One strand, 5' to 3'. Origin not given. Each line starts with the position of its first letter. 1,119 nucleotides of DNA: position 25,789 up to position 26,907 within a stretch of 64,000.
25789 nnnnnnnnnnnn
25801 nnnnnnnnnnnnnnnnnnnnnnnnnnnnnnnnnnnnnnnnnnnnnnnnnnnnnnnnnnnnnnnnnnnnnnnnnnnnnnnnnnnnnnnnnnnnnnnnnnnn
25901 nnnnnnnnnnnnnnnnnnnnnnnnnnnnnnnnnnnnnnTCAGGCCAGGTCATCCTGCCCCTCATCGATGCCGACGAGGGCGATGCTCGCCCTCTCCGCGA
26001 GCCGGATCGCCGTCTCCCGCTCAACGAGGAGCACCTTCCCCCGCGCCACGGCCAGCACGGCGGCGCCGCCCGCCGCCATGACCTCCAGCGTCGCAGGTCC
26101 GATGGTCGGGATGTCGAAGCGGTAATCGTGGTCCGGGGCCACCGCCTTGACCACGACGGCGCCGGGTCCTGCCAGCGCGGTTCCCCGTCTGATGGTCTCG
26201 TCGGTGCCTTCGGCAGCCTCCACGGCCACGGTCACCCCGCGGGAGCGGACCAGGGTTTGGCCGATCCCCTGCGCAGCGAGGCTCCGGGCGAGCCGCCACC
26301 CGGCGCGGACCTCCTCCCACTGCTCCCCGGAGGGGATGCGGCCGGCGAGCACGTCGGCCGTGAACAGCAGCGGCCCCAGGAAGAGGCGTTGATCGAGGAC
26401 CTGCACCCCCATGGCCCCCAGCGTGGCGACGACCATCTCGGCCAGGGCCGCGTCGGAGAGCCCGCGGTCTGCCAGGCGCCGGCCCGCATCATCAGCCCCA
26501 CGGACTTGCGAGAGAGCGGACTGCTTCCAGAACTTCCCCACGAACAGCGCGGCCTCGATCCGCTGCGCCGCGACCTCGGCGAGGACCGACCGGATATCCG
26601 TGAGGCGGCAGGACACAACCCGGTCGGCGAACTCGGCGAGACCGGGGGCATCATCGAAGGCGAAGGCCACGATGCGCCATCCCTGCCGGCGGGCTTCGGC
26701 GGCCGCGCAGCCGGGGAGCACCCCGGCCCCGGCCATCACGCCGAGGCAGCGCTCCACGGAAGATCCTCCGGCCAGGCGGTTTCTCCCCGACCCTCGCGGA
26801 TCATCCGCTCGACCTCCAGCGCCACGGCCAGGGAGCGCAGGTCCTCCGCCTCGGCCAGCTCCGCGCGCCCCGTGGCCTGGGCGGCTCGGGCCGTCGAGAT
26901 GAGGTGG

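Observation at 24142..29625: Atypical lipid A gene block: lpxD fused directly to lpxA (no fabZ), a Gfo/Idh/MocA oxidoreductase between lpxA and lpxI, LpxI instead of LpxH, and a DUF374 LpxJ-like gene between lpxB and waaA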

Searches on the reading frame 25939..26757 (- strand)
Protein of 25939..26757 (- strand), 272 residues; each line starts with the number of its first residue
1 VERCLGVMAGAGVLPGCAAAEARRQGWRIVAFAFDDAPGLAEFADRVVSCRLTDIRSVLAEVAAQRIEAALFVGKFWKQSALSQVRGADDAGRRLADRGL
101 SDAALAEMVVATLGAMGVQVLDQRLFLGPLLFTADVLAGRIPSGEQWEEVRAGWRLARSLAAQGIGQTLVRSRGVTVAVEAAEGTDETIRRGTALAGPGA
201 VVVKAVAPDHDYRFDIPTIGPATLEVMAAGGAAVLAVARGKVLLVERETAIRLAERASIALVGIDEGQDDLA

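Call 3: search_protein_families(library=pfam, proteins=[window:25939-26757:-])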
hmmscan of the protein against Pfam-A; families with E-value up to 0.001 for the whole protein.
window:25939-26757:- (272 aa): 2 families
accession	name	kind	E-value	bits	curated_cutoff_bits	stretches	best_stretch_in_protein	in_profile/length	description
PF06230.17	LpxI_C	-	4.5e-37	127.3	25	1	135-262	3-131/131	LpxI C-terminal domain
PF17930.7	LpxI_N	-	1.7e-14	54.3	25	1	5-127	2-126/129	LpxI N-terminal domain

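Call 4: search_protein_families(library=ncbifam, proteins=[window:25939-26757:-])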
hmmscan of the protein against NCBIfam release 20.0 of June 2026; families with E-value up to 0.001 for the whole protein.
window:25939-26757:- (272 aa): 1 family
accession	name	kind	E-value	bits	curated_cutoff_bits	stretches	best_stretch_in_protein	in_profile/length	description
NF047836.1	UDPdiagluDHLpxI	equivalog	4.2e-19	68.9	400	1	5-265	2-273/275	UDP-2,3-diacylglucosamine diphosphatase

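Call 68: search_solved_structures(query=window:25942-26757:-, max_evalue=0.001, show_alignments=1)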
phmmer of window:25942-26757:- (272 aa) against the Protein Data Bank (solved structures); distinct sequences matched with E-value up to 0.001: 2.
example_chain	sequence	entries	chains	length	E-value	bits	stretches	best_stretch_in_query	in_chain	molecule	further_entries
4ggm_X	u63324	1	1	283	1.5e-12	50.9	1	2-266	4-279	UDP-2,3-diacylglucosamine pyrophosphatase LpxI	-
4j6e_A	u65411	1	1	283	2.7e-11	46.8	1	2-266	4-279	UDP-2,3-diacylglucosamine pyrophosphatase LpxI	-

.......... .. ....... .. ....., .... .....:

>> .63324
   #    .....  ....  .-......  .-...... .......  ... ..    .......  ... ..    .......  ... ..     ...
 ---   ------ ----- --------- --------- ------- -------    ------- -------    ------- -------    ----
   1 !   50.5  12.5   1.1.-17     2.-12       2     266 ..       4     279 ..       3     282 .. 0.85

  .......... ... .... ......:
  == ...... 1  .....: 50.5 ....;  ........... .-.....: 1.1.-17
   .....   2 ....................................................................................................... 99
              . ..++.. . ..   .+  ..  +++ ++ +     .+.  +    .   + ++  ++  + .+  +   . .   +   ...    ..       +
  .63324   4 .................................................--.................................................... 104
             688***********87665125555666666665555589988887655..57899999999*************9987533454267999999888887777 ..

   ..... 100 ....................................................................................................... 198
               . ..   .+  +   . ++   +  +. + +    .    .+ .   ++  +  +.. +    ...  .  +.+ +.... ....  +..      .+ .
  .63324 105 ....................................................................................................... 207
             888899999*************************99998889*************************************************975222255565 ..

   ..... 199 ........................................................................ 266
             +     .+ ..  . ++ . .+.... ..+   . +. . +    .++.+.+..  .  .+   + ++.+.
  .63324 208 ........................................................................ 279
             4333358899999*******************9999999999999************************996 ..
